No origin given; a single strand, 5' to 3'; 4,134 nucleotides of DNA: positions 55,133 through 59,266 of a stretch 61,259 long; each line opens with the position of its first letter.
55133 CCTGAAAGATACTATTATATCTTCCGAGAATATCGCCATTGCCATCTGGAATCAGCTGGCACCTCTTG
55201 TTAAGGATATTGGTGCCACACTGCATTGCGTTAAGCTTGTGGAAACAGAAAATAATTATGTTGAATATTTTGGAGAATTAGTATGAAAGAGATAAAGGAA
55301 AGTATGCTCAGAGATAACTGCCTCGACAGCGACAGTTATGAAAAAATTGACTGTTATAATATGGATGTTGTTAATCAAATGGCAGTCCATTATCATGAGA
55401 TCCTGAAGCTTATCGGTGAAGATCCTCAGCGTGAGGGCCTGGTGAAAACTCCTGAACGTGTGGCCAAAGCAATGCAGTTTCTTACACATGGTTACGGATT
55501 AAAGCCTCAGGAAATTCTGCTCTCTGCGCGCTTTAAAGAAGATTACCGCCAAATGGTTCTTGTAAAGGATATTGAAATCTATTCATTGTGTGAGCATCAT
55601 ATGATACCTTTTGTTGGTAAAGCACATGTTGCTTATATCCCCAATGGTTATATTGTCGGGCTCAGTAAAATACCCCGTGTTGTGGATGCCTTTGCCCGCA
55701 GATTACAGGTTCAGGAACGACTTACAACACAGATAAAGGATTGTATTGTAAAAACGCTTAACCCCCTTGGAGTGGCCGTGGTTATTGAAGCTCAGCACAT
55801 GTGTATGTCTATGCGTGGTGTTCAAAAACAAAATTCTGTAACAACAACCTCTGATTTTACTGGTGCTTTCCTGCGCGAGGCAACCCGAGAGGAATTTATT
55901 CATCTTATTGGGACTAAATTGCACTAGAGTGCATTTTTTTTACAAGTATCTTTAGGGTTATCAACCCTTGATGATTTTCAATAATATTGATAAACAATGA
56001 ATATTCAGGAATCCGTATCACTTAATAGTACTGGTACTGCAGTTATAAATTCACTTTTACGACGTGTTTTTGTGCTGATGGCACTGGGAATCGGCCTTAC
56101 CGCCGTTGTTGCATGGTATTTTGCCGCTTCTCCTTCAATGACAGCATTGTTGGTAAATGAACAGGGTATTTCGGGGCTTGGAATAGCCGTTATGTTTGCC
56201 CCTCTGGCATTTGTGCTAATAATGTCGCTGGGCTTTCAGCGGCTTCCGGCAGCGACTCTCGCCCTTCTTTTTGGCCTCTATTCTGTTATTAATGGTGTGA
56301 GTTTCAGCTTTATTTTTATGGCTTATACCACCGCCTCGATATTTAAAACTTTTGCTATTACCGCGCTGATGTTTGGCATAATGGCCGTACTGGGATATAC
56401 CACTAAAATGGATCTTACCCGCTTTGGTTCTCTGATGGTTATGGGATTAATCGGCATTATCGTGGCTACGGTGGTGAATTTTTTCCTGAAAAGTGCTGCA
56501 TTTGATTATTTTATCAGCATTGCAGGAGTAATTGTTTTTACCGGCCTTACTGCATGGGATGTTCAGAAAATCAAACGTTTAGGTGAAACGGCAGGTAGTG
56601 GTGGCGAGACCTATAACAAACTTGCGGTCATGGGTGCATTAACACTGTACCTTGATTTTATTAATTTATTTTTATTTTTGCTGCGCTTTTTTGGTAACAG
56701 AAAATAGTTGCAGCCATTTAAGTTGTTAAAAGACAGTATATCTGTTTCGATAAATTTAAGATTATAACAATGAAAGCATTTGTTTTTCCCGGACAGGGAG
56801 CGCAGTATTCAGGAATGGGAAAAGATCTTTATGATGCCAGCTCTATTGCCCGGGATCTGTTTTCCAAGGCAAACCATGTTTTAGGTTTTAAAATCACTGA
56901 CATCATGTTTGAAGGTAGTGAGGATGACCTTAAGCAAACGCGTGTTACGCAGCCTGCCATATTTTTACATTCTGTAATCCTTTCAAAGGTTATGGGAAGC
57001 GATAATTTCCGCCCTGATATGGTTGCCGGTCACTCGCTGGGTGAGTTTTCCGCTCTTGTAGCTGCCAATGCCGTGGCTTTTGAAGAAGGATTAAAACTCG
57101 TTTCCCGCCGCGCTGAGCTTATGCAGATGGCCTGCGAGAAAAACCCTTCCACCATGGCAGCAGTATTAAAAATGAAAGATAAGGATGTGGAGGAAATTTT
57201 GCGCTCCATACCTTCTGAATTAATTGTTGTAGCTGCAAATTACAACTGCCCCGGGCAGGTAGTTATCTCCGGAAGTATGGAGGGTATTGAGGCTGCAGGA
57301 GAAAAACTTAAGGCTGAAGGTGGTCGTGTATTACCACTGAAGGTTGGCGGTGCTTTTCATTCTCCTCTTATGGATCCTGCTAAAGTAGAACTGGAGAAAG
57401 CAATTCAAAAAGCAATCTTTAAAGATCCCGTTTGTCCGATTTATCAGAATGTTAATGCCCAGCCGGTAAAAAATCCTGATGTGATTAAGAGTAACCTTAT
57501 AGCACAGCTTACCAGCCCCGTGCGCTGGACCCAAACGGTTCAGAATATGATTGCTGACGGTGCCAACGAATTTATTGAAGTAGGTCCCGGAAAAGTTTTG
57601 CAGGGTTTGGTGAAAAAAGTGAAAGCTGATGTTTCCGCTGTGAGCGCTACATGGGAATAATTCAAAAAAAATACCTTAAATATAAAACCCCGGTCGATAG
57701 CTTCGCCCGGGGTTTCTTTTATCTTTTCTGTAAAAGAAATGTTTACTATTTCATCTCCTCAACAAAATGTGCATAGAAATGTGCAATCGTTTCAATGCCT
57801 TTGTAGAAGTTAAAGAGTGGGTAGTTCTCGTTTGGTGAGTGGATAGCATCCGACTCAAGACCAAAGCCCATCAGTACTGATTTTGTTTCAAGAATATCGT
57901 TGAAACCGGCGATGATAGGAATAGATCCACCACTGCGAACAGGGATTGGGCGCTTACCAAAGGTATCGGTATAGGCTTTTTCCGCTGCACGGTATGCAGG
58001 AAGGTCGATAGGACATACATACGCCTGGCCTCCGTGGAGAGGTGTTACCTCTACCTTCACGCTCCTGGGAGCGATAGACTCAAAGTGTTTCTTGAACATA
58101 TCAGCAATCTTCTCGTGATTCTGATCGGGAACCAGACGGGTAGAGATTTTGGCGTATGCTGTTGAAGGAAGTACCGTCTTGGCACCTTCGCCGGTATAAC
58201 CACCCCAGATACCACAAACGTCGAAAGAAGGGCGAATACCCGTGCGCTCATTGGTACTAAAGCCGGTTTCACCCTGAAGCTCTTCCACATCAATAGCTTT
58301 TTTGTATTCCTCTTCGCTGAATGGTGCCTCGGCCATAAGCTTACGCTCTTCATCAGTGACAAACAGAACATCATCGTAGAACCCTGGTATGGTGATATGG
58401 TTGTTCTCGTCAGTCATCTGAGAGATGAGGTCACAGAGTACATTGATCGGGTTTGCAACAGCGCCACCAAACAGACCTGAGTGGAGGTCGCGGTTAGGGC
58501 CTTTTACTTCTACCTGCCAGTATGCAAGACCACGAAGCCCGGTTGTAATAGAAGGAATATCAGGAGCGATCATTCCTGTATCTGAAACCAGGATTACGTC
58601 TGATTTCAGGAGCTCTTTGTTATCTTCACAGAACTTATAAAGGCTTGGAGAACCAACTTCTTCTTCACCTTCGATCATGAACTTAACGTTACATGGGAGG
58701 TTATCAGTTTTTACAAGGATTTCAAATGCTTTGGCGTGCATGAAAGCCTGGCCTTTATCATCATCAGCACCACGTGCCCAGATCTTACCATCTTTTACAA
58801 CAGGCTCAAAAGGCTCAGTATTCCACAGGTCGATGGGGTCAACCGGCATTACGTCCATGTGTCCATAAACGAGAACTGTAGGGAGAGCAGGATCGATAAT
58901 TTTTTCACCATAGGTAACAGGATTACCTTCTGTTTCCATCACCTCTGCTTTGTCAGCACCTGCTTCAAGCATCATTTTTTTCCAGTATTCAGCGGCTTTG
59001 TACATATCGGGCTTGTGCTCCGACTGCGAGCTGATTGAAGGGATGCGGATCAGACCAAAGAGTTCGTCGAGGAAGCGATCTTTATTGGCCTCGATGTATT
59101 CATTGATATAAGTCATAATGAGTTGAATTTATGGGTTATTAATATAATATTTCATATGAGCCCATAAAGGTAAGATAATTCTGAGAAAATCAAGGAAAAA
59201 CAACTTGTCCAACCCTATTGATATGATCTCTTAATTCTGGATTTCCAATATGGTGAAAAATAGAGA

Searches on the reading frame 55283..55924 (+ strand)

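Call 62: search_protein_families(library=pfam, proteins=[window:55283-55924:+], max_evalue=0.00001)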
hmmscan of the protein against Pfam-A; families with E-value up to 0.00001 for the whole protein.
window:55283-55924:+ (214 aa): 1 family
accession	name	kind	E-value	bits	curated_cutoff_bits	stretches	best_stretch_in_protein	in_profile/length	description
PF01227.27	GTP_cyclohydroI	-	2.2e-75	252.5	27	1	35-209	3-178/179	GTP cyclohydrolase I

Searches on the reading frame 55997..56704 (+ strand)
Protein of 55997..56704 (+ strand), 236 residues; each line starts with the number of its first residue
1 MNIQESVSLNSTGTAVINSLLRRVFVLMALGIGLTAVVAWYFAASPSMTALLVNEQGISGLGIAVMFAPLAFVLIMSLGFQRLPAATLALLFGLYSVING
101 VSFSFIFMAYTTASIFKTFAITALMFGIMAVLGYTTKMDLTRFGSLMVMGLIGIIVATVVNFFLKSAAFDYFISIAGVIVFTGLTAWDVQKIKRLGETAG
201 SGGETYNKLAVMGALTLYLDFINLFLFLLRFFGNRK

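Call 62: search_protein_families(library=pfam, proteins=[window:55997-56704:+], max_evalue=0.00001)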
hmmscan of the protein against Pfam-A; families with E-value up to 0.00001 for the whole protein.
window:55997-56704:+ (236 aa): 1 family
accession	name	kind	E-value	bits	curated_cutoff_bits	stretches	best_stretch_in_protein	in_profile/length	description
PF01027.25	Bax1-I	-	1.1e-52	179.3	34.1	1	19-232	2-207/207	Inhibitor of apoptosis-promoting Bax1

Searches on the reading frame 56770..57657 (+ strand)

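Call 62: search_protein_families(library=pfam, proteins=[window:56770-57657:+], max_evalue=0.00001)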
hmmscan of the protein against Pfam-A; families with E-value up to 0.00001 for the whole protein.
window:56770-57657:+ (296 aa): 1 family
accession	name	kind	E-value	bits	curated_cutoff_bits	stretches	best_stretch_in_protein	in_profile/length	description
PF00698.26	Acyl_transf_1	-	2.8e-49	168.7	32.7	1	4-284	2-278/319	Acyl transferase domain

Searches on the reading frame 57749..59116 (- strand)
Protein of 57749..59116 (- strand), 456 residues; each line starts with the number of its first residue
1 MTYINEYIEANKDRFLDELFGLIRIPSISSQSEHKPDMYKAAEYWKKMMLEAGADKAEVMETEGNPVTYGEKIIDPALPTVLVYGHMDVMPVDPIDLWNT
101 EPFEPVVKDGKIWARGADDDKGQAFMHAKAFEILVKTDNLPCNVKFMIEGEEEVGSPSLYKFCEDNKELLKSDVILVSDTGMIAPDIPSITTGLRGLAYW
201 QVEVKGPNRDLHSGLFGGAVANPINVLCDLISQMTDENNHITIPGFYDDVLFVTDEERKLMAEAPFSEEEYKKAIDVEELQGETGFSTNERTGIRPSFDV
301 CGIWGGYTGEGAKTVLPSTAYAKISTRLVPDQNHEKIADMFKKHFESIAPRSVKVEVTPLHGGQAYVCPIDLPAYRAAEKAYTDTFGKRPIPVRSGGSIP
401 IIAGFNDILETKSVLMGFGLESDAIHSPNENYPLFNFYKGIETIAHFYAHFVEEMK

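Call 62: search_protein_families(library=pfam, proteins=[window:57749-59116:-], max_evalue=0.00001)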
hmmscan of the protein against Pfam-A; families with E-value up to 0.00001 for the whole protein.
window:57749-59116:- (456 aa): 2 families
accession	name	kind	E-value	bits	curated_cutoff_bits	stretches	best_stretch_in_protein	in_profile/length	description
PF01546.33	Peptidase_M20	-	5.8e-33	115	24.6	1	82-448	1-204/206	Peptidase family M20/M25/M40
PF07687.19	M20_dimer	-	7.3e-18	64.9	21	1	192-351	1-105/107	Peptidase dimerisation domain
